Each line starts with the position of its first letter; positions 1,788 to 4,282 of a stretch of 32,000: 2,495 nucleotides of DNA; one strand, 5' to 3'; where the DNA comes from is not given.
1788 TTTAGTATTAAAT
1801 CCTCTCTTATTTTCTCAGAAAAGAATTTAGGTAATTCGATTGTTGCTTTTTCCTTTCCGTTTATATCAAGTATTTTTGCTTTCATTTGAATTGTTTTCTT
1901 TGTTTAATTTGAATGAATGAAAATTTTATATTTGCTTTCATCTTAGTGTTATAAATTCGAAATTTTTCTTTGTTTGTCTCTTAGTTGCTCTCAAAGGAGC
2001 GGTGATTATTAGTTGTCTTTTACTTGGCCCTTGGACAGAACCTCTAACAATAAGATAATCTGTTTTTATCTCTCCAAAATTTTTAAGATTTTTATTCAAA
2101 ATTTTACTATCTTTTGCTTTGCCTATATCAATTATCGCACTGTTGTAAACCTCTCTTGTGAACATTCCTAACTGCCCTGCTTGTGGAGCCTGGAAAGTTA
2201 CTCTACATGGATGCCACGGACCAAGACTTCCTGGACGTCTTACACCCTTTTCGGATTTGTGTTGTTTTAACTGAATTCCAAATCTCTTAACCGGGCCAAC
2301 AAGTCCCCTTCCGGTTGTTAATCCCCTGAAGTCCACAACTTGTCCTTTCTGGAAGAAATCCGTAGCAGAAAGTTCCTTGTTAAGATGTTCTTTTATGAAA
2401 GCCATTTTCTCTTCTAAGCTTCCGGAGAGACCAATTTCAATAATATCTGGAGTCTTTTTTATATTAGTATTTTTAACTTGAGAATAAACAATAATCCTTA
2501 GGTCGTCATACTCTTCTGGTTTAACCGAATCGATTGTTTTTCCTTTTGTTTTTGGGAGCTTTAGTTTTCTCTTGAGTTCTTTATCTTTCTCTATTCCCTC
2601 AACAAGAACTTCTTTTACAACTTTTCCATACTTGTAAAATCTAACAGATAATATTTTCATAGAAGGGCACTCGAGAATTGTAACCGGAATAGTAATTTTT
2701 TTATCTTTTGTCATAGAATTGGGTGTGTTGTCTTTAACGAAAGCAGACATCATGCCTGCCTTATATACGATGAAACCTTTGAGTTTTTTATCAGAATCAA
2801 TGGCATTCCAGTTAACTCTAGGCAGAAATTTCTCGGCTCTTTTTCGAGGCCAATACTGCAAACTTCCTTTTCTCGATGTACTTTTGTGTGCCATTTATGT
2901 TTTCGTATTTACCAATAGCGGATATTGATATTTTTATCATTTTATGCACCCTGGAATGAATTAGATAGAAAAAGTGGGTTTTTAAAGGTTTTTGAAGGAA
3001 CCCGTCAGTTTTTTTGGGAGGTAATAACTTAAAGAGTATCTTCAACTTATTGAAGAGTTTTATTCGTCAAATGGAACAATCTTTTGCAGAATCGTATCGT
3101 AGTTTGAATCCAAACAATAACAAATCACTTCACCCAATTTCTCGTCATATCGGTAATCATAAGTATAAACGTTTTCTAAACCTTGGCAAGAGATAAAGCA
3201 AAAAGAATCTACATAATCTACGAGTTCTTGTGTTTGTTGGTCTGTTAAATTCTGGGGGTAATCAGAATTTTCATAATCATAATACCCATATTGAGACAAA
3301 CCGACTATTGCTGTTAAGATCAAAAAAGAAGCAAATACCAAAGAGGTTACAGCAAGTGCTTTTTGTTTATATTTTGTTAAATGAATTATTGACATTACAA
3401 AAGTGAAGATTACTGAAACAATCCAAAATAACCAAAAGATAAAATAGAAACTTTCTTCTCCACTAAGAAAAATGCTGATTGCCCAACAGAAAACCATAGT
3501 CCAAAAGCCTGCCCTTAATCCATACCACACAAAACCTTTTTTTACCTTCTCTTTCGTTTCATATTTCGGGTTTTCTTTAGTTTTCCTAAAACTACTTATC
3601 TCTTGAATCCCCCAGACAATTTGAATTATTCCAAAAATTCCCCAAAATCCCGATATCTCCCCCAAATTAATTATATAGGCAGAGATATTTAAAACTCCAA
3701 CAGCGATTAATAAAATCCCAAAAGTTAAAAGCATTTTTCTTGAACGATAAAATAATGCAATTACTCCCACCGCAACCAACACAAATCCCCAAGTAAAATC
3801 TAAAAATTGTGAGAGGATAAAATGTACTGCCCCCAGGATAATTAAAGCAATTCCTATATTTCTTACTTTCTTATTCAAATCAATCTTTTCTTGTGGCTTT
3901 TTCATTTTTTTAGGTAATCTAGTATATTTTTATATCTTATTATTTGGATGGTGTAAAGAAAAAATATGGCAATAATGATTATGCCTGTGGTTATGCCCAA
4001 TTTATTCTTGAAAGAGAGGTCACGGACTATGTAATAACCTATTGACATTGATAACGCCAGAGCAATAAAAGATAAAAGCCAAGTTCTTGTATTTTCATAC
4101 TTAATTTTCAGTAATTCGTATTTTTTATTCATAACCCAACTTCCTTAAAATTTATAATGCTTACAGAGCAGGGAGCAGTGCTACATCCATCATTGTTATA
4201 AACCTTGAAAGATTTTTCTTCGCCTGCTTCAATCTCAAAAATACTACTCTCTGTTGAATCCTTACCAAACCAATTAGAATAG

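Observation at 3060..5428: Low-GC four-gene operon beside the ribosomal operon: RHH protein, membrane-tethered HNH nuclease and two membrane proteins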

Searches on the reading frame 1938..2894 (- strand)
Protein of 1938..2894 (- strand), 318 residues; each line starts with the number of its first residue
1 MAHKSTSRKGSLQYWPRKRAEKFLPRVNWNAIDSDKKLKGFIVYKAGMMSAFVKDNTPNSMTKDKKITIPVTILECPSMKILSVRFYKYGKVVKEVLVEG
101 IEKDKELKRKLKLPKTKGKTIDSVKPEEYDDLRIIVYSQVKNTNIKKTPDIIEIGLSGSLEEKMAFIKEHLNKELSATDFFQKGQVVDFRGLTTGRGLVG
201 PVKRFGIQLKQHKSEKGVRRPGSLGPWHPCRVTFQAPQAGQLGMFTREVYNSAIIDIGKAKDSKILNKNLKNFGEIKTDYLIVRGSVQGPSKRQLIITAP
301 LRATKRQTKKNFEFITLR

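Call 83: find_related_loci(query=window:1938-2894:-, collection=genome_contigs, flank=7000)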
Query window:1938-2894:- (318 aa) in genome_contigs; peptide patterns used: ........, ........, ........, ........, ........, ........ (x = any residue, [..] = any of these).
87 stretches matched a pattern; 26 encode a relative of the query (tblastn E <= 1e-3); 26 distinct loci.
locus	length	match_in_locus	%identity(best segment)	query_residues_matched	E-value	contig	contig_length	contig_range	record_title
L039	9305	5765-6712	69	1-318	1e-150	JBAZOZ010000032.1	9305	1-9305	MAG: Candidatus Pacearchaeota archaeon isolate SO_2017_SWC_18 scaffold_6380_c1_LP-4_2017, whole genome shotgun sequence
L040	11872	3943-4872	67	1-317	9e-137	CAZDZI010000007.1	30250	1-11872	MAG TPA_asm: Candidatus Woesearchaeota archaeon isolate binchicken_co150_114 genome assembly, contig: NODE_3190_length_3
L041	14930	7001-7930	70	1-315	3e-136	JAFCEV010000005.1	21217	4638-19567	Candidatus Pacearchaeota archaeon isolate Meg22_1214_Bin_270 Meg22_1214_Bin_270_scaffold_7568, whole genome shotgun sequ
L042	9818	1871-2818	64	1-318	2e-135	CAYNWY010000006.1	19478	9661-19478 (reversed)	MAG TPA_asm: Candidatus Woesearchaeota archaeon isolate binchicken_co387_31 genome assembly, contig: NODE_2854_length_19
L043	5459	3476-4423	63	1-318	6e-136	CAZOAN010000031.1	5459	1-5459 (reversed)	MAG TPA_asm: Candidatus Woesearchaeota archaeon isolate SRP178699_co1_144 genome assembly, contig: NODE_22101_length_545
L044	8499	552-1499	65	1-318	1e-134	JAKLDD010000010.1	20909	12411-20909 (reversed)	MAG: Nanoarchaeota archaeon isolate RA.bin101 RA.bin101_10, whole genome shotgun sequence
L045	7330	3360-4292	63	1-317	4e-134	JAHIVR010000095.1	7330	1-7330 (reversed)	MAG: Nanoarchaeota archaeon isolate MM_PC_MetaG.mb.88 MM_PC_MetaG.mb.88_k141_977973, whole genome shotgun sequence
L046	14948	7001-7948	63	1-318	8e-133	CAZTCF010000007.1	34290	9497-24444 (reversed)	MAG TPA_asm: Candidatus Woesearchaeota archaeon isolate binchicken_co111_164 genome assembly, contig: NODE_2360_length_3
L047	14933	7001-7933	64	1-317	1e-132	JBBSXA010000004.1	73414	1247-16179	MAG: Nanoarchaeota archaeon isolate H43-bin041_1 H43_bin041_1_000000000004, whole genome shotgun sequence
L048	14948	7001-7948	62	1-318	2e-131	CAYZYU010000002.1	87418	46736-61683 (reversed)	MAG TPA_asm: Candidatus Woesearchaeota archaeon isolate binchicken_co115_170 genome assembly, contig: NODE_506_length_87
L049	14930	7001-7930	63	1-317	7e-131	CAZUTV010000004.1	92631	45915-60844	MAG TPA_asm: Candidatus Woesearchaeota archaeon isolate binchicken_co274_125 genome assembly, contig: NODE_598_length_92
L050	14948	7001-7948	63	1-317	6e-130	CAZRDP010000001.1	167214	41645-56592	MAG TPA_asm: Candidatus Woesearchaeota archaeon isolate SRP239243_co1_214 genome assembly, contig: NODE_59_length_167214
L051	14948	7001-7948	61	1-318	4e-129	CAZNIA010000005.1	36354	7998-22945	MAG TPA_asm: Candidatus Woesearchaeota archaeon isolate SRP192927_co4_126 genome assembly, contig: NODE_1701_length_3635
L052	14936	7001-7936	62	1-318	9e-128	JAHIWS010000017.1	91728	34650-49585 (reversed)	MAG: Nanoarchaeota archaeon isolate MM_PW_MetaG.mb.9 MM_PW_MetaG.mb.9_k141_435996, whole genome shotgun sequence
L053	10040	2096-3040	64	1-318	2e-127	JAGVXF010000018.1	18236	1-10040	Candidatus Pacearchaeota archaeon isolate RIFOXYB1_FULL_34_12 rifoxyb1_full_scaffold_1061, whole genome shotgun sequence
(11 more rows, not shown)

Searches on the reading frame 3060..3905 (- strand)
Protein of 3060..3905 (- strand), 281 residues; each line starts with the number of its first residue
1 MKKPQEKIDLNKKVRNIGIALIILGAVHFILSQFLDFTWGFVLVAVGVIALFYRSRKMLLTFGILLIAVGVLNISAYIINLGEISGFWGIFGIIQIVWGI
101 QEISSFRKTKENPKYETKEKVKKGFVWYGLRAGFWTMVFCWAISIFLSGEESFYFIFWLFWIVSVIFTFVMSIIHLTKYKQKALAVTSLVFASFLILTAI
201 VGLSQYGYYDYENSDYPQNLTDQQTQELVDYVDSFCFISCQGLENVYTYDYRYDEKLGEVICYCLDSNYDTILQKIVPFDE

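Call 3: search_protein_families(library=pfam, proteins=[window:3060-3905:-], max_evalue=1)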
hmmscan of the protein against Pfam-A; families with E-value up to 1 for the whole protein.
window:3060-3905:- (281 aa): 5 families
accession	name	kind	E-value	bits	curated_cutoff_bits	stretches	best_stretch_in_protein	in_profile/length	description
PF13858.11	DUF4199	-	0.00088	20.2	32.3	1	129-229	3-109/165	Protein of unknown function (DUF4199)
PF12911.12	OppC_N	-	0.01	16.1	23.9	1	178-218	9-48/53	N-terminal TM domain of oligopeptide transport permease C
PF13567.11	DUF4131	-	0.01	16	31.6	2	157-234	5-75/165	Domain of unknown function (DUF4131)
PF12650.12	DUF3784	-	0.037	14.7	28.1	1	2-49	31-82/94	Domain of unknown function (DUF3784)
PF13800.11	Sigma_reg_N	-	0.23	12.2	26.3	1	176-215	4-44/91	Sigma factor regulator N-terminal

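Call 4: search_protein_families(library=padloc, proteins=[window:3060-3905:-], max_evalue=1)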
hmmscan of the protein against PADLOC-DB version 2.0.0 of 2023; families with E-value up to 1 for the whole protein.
window:3060-3905:- (281 aa): 2 families
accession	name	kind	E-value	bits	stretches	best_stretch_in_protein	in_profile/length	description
PDLC02365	PycTM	-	0.0052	15.1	1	161-205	28-70/165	-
PDLC03819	RTasSLATT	-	0.044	11.5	2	135-185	37-88/176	DRT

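Call 5: search_protein_families(library=phrogs, proteins=[window:3060-3905:-], max_evalue=1)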
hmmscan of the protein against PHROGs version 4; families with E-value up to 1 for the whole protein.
window:3060-3905:- (281 aa): 1 family
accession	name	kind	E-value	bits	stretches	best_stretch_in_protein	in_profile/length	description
phrog_26664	-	unknown function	0.43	11.9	1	51-118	13-80/84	-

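Call 30: find_homologous_proteins(query=window:3060-3905:-)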
Query window:3060-3905:- (281 aa): 43 proteins with E <= 0.001 among 1275 candidates.
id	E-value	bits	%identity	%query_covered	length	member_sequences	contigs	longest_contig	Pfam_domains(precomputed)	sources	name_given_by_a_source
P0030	1.9e-183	627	100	100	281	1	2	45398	-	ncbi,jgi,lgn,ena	-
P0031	1.1e-154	532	83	100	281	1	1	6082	-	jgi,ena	-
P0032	1.2e-154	532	84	100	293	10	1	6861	-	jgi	-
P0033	3.6e-153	527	83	100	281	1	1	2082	-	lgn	-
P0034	4.9e-149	514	79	99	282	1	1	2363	-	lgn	-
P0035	4.0e-145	501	79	100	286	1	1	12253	-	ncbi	ncbi:hypothetical protein ACFL0X_01525 [Nanoarchaeota archaeon]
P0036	4.5e-144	497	79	100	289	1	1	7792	-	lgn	-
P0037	7.0e-144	497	77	99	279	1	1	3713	-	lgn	-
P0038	9.1e-142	490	78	100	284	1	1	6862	-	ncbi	-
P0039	2.9e-141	488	78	99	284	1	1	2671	-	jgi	jgi:DMSO/TMAO reductase YedYZ heme-binding membrane subunit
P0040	6.0e-139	481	76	100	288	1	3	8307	-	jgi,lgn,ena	jgi:hypothetical protein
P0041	4.1e-138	478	78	96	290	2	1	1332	-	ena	-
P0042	3.1e-137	475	74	100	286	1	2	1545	-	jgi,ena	-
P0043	3.1e-136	472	73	99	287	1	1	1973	-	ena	-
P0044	5.7e-136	471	75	100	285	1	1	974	-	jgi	jgi:hypothetical protein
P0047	2.8e-102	360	76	78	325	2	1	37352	-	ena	-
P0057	3.6e-77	278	52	98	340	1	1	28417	-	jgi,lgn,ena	-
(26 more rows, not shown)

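Call 31: find_encoding_contigs(protein=P0035, flank=5000, max_places=2)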
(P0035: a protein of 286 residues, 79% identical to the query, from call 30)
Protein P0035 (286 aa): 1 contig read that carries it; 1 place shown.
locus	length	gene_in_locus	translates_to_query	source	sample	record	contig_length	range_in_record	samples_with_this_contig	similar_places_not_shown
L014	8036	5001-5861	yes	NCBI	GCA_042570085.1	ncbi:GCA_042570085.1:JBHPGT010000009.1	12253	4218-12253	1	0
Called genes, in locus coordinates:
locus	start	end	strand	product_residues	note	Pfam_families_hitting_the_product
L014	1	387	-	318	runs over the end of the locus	PF10343:Q_salvage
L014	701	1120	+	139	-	-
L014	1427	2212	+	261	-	-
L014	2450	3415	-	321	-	PF10343:Q_salvage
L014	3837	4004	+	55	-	-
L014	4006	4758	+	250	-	-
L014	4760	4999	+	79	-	-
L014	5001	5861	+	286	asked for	-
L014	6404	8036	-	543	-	?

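Call 32: find_encoding_contigs(protein=P0047, flank=5000, max_places=2)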
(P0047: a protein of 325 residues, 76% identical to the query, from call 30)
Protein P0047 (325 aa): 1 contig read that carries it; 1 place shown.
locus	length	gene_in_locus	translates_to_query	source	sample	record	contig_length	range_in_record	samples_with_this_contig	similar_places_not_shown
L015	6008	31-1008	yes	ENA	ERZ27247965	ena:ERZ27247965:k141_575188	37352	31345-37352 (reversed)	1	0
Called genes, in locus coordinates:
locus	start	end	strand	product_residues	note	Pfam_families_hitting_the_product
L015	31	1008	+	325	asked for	-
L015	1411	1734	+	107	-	-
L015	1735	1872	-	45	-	-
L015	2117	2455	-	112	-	-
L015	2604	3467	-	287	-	PF00892:EamA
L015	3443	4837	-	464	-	PF02934:GatB_N, PF02637:GatB_Yqey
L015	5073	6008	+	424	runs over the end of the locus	PF18195:GatD_N, PF00710:Asparaginase, PF17763:Asparaginase_C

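Call 33: find_encoding_contigs(protein=P0057, flank=5000, max_places=2)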
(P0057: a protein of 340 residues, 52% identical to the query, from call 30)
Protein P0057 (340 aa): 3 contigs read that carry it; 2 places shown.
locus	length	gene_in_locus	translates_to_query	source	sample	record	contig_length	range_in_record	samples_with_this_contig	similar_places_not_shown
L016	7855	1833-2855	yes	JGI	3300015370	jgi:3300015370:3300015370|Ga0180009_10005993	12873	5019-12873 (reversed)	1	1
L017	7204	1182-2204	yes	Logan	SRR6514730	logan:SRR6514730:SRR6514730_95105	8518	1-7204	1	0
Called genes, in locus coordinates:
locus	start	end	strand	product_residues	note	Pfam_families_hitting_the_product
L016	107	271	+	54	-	-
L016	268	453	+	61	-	-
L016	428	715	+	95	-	-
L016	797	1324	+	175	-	-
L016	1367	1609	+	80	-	-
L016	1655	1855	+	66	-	-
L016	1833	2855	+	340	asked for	-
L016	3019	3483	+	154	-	-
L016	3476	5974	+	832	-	PF00012:HSP70, PF06723:MreB_Mbl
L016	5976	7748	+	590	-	-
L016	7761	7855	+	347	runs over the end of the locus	PF13191:AAA_16 (faint), PF20720:nSTAND3 (faint), PF00004:AAA, PF07728:AAA_5 (faint), PF13173:AAA_14 (faint), PF17862:AAA_lid_3 (weak)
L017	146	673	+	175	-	-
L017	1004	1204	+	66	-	-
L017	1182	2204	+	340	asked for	-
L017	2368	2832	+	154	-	-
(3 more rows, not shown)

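Call 69: search_protein_families(library=pfam, proteins=[L014:4006-4758:+, L014:3837-4004:+], max_evalue=0.1)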
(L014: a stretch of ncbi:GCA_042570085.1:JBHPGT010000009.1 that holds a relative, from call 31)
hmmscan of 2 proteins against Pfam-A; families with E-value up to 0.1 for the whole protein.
L014:4006-4758:+ (250 aa): 4 families
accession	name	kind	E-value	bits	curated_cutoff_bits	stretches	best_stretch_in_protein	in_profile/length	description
PF04011.17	LemA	-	2.1e-05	24.9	26.2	1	61-173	10-124/149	LemA family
PF22905.2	Hydro_N_hd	-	0.0013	19.2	27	1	175-245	78-154/195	Hydrolase N-terminal helical domain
PF09385.16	HisK_N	-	0.019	15.4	24.4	1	177-228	42-89/129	Histidine kinase N terminal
PF07889.17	DUF1664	-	0.021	15.3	34.6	1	182-242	36-94/124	Protein of unknown function (DUF1664)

L014:3837-4004:+ (55 aa): 1 family
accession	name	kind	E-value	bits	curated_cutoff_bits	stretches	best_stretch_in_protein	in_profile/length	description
PF09892.16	DUF2119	-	0.061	13.2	30.5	1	9-54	142-187/188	Uncharacterized protein conserved in archaea (DUF2119)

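Call 70: search_protein_families(library=ncbifam, proteins=[window:3060-3905:-], max_evalue=0.1)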
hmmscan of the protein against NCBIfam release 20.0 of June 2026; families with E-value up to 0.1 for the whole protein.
window:3060-3905:- (281 aa): 2 families
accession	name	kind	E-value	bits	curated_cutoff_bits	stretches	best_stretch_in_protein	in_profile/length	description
NF045993.1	MAG0130_MAG3770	subfamily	0.006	16.5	85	1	153-206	18-72/140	MAG0130/MAG3770 family membrane protein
NF058670.1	sorting_LPXTATN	domain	0.088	13.1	32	1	39-57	14-32/32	LPxTATN C-terminal sorting signal domain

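Call 76: predict_structure(alignment_id=A8)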
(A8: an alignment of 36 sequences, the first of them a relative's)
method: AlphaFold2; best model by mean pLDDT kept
length: 281 residues; sequences in the alignment: 36
mean_pLDDT: 82.2   pTM: 0.50
mean pLDDT of the five models: 82.2, 80.4, 80.3, 78.7, 74.9
residues with pLDDT >= 90: 66; 70-90: 178; 50-70: 26; < 50: 11
segments of 3 or more residues with pLDDT < 50: 209-216
pLDDT, mean of each block of 10 residues (from residue 1): 64 91 89 71 84 84 88 86 84 94 88 66 79 89 78 83 89 82 83 86 68 52 81 92 91 84 94 86 53
secondary structure, 60 per line:
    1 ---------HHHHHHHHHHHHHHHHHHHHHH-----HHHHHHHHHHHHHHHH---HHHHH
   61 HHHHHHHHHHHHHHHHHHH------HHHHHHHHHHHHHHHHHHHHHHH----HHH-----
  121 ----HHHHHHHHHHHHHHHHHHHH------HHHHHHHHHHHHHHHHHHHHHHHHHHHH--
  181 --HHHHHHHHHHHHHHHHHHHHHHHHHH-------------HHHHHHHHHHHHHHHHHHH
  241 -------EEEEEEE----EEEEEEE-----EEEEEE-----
elements in order: H10-31 H37-52 H56-79 H86-108 H125-144 H151-178 H183-208 H222-240 E248-254 E259-265 E271-276

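Call 81: fold_search(model_id=the predicted structure, library=pdb)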
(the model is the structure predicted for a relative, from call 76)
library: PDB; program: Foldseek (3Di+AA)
matches with E <= 10: 312; with E <= 0.001: 0
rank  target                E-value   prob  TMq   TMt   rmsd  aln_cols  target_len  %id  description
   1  8zan_A                6.1e-01  0.11  0.16  0.17  17.4       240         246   11  ExoChR2 channelrhodopsin (released 2024-09-04)
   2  7f6v_A                7.5e-01  0.38  0.26  0.24  15.1       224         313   15  Cryo-EM structure of the human TACAN channel in a closed state (released 2022-02-16)
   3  8jd3_3                7.5e-01  0.15  0.18  0.08  22.7       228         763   12  Cryo-EM structure of Gi1-bound mGlu2-mGlu3 heterodimer (released 2023-06-21)
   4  8ffv_D                7.5e-01  0.13  0.16  0.12  14.7       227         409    8  Cryo-EM structure of the GR-Hsp90-FKBP52 complex (released 2023-11-01)
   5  8j7w_A                8.3e-01  0.08  0.15  0.15  21.2       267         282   11  Cryo-EM structure of hZnT7-Fab complex in zinc state 2, determined in heterogeneous conformations- one subunit in an i (released 2023-09-20)
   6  8j7t_A                9.2e-01  0.14  0.16  0.16  24.9       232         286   12  Cryo-EM structure of hZnT7-Fab complex in zinc-unbound state, determined in outward-facing conformation (released 2023-09-20)
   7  8j7x_A                9.2e-01  0.12  0.15  0.15  25.0       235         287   12  Cryo-EM structure of hZnT7DeltaHis-loop-Fab complex in zinc-unbound state, determined in outward-facing conformation (released 2023-09-20)
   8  8vyp_B                1.2e+00  0.09  0.17  0.20  19.6       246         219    7  Cryo-EM Structure of the BRAF V600E monomer (released 2025-05-28)
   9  7f73_A                1.2e+00  0.33  0.27  0.26  14.3       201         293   16  Cryo-EM structure of human TMEM120B (released 2021-09-01)
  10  6eid_A                1.2e+00  0.11  0.18  0.20  17.3       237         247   12  Crystal structure of wild-type Channelrhodopsin 2 (released 2017-12-06)
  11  2v0o_A                1.2e+00  0.08  0.14  0.14  30.4       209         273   10  FCHO2 F-BAR domain (released 2007-06-26)
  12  5c1f_A                1.3e+00  0.08  0.19  0.18  39.2       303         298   10  Structure of the Imp2 F-BAR domain (released 2016-01-27)
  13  2v0o_B                1.3e+00  0.08  0.16  0.17  34.1       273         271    8  FCHO2 F-BAR domain (released 2007-06-26)
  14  2v0o_C                1.4e+00  0.06  0.14  0.14  35.7       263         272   10  FCHO2 F-BAR domain (released 2007-06-26)
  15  8u7o_B                1.5e+00  0.10  0.19  0.08  14.5       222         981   10  WT sea urchin SLC9C1 with 5mM cAMP at pH 6 in Na+ - Grip and Twist (GnT) conformation (released 2025-03-26)
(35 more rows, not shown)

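Call 91: find_related_loci(query=A8, collection=viral_contigs, flank=8000)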
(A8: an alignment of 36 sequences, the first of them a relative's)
Query A8 (281 aa) in viral_contigs; peptide patterns used: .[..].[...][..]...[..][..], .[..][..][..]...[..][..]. (x = any residue, [..] = any of these).
96 stretches matched a pattern, but none encodes a relative of the query by tblastn (E <= 1e-3).

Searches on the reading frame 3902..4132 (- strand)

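Call 3: search_protein_families(library=pfam, proteins=[window:3902-4132:-], max_evalue=1)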
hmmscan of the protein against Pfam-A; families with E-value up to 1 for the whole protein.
window:3902-4132:- (76 aa): 2 families
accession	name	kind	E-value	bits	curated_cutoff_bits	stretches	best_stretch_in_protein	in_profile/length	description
PF01699.29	Na_Ca_ex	-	0.025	14.9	24.9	1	17-62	102-147/151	Sodium/calcium exchanger protein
PF07136.16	DUF1385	-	0.053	13.3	22.1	1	19-70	41-96/227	Protein of unknown function (DUF1385)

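Call 4: search_protein_families(library=padloc, proteins=[window:3902-4132:-], max_evalue=1)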
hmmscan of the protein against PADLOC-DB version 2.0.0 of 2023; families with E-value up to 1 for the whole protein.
window:3902-4132:- (76 aa): 0 families

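Call 5: search_protein_families(library=phrogs, proteins=[window:3902-4132:-], max_evalue=1)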
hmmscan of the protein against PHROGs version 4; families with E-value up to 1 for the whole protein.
window:3902-4132:- (76 aa): 3 families
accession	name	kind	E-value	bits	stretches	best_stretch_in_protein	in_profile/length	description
phrog_34925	-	unknown function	0.014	16.3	1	9-75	32-95/107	-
phrog_29792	-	unknown function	0.08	13.8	1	4-67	5-68/75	-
phrog_565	-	lysis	0.3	12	1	12-60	68-116/132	holin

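Call 70: search_protein_families(library=ncbifam, proteins=[window:3902-4132:-], max_evalue=0.1)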
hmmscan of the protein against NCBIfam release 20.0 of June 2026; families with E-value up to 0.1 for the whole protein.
window:3902-4132:- (76 aa): 0 families
